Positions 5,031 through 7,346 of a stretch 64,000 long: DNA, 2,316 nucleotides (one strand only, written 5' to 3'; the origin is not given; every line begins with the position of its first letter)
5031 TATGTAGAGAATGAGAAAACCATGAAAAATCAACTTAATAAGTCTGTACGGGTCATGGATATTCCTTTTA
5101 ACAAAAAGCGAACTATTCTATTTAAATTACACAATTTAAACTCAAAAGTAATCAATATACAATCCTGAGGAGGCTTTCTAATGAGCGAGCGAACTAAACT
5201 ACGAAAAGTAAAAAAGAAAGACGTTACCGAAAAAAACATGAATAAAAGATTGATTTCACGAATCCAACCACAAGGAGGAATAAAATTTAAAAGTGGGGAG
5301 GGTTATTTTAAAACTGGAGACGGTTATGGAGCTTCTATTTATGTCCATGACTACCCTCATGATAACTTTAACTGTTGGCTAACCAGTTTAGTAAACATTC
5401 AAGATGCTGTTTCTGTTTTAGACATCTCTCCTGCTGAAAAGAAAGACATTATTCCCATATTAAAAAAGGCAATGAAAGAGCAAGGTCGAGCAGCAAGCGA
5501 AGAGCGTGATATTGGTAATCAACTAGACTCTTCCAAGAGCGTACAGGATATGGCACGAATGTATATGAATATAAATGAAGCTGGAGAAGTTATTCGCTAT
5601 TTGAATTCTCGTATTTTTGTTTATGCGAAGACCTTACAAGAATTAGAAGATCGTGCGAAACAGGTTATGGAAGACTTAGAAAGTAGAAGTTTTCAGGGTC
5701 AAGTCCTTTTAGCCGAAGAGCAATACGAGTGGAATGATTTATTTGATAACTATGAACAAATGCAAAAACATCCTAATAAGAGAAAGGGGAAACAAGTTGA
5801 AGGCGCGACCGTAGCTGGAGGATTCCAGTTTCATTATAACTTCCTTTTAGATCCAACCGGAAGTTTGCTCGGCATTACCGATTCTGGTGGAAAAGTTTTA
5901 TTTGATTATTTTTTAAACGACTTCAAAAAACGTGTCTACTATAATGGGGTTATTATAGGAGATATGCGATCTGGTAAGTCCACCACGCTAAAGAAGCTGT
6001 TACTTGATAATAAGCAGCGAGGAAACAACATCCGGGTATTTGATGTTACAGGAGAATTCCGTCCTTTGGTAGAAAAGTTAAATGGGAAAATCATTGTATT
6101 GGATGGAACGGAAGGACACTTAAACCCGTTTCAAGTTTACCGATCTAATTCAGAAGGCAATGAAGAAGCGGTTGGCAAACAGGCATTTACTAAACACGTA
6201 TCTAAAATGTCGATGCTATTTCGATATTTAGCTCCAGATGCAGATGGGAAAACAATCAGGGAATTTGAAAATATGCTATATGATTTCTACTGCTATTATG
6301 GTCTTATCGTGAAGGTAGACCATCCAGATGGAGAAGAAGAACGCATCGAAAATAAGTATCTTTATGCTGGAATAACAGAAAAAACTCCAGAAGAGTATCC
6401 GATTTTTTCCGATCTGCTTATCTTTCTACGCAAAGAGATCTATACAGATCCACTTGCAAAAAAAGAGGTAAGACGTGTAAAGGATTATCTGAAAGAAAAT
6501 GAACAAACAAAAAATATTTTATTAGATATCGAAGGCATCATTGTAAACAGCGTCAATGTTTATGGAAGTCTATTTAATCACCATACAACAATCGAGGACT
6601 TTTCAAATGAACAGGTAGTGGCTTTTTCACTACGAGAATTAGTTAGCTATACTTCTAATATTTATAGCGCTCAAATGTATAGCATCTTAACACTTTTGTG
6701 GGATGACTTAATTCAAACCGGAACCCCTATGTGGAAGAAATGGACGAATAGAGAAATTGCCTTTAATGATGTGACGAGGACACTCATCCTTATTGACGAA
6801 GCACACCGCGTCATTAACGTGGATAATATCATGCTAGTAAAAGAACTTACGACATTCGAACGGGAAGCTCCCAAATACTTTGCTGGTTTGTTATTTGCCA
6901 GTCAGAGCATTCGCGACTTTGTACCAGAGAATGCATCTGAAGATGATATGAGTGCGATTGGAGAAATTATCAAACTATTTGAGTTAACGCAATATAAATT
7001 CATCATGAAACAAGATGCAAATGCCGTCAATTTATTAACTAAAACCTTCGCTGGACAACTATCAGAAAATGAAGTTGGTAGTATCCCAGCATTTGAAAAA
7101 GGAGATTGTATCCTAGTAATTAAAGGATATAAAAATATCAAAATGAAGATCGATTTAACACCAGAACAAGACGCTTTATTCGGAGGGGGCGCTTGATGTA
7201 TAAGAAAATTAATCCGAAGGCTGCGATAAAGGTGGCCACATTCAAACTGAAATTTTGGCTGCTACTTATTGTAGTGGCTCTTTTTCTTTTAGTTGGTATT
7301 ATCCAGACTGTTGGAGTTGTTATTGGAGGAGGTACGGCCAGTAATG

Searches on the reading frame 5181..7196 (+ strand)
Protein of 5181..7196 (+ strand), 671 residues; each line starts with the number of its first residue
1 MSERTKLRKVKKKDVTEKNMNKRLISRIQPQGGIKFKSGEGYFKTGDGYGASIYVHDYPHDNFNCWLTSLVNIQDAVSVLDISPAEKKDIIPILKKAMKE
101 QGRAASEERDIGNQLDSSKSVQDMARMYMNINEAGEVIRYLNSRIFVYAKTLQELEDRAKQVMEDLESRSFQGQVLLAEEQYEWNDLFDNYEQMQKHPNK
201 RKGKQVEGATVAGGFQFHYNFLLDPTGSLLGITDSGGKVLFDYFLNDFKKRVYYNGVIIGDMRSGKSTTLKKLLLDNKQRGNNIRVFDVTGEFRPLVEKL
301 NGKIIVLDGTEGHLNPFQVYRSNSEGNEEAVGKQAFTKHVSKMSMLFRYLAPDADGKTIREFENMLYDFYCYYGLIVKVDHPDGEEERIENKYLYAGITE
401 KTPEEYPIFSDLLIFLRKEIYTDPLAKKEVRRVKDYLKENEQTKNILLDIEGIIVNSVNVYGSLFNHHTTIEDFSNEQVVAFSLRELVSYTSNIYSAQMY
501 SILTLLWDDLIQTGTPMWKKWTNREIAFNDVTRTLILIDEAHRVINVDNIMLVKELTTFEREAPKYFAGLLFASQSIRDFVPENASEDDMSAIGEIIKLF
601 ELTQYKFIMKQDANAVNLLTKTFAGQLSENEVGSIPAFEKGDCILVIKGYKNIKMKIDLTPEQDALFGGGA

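Call 73: find_encoding_contigs(protein=window:5181-7196:+, flank=10000, max_places=6)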
Protein window:5181-7196:+ (671 aa): 28 contigs read that carry it; 6 places shown.
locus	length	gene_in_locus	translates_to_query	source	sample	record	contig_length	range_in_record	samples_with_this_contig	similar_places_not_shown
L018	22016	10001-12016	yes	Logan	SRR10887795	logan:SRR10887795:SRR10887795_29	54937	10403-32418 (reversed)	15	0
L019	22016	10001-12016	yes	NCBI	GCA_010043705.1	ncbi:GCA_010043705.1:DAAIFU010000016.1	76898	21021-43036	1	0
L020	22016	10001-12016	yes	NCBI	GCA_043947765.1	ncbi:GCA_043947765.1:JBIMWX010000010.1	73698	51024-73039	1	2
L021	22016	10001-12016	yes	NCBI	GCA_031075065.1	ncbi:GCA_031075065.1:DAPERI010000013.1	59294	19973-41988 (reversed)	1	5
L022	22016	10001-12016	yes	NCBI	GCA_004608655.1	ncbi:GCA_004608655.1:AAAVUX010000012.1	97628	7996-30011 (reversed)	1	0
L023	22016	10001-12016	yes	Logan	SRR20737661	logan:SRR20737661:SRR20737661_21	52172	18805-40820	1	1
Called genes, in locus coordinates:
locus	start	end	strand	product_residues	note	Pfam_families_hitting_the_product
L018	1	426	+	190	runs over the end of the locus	-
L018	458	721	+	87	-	-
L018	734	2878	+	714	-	PF01751:Toprim, PF01131:Topoisom_bac, PF13342:Toprim_Crpt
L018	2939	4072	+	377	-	PF13155:Toprim_2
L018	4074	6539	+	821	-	PF02534:T4SS-DNA_transf, PF10412:TrwB_AAD_bind, PF12696:TraG-D_C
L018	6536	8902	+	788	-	PF26635:DUF8208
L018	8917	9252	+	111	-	PF17332:DUF5592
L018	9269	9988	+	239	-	PF26593:TraC-like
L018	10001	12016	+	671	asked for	-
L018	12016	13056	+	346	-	PF01832:Glucosaminidase, PF00877:NLPC_P60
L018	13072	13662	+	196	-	-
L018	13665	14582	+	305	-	-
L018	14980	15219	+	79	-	PF22513:FitA-like_RHH (faint)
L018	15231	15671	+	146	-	-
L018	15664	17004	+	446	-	PF18555:MobL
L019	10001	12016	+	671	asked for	-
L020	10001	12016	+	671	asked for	-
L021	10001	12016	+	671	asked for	-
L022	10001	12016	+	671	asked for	-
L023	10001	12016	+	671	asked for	-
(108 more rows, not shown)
